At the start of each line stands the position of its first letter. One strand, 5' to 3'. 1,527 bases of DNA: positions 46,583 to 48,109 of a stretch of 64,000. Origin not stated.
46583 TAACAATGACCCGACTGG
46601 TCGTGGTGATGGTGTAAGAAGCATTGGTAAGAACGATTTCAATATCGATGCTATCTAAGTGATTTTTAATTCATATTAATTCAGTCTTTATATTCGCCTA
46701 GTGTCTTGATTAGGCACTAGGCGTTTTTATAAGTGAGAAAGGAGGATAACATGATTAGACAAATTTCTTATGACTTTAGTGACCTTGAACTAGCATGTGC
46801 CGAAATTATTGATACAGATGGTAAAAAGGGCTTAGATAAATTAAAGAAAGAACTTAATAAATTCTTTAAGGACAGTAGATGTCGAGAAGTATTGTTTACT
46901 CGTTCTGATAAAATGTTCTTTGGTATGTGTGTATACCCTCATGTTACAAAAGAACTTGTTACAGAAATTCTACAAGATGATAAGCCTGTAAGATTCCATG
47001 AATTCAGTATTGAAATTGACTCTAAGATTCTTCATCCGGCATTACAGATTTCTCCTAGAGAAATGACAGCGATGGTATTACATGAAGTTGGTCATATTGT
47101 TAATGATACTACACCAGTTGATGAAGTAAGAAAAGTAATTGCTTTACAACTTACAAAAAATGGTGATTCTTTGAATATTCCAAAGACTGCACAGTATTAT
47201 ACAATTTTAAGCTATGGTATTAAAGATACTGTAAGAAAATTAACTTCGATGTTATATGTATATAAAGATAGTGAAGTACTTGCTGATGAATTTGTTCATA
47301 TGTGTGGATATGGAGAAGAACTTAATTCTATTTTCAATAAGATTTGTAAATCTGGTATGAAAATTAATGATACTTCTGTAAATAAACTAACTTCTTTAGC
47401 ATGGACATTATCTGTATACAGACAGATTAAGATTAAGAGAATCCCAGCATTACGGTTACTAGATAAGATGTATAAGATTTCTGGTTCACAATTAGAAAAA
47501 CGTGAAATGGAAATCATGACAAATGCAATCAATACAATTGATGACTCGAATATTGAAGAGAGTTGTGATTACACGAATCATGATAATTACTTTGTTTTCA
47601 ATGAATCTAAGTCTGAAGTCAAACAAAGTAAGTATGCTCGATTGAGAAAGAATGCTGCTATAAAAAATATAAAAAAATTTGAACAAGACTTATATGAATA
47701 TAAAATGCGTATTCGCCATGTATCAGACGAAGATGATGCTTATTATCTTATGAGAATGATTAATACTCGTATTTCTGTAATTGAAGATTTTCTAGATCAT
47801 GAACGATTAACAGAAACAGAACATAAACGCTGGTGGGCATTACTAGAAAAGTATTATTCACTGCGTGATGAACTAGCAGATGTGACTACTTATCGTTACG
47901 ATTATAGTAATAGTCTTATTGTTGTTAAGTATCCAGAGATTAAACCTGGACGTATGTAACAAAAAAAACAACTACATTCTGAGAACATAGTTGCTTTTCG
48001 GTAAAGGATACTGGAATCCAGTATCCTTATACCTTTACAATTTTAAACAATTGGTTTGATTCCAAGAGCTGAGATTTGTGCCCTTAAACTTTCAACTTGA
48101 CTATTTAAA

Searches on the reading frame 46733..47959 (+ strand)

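Call 86: search_protein_families(library=phrogs, proteins=[window:46733-47959:+], max_evalue=0.0001)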
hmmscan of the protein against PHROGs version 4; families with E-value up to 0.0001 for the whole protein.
window:46733-47959:+ (408 aa): 1 family
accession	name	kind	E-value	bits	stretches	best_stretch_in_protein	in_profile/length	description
phrog_2767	-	unknown function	3e-12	47.1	1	130-222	212-304/442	-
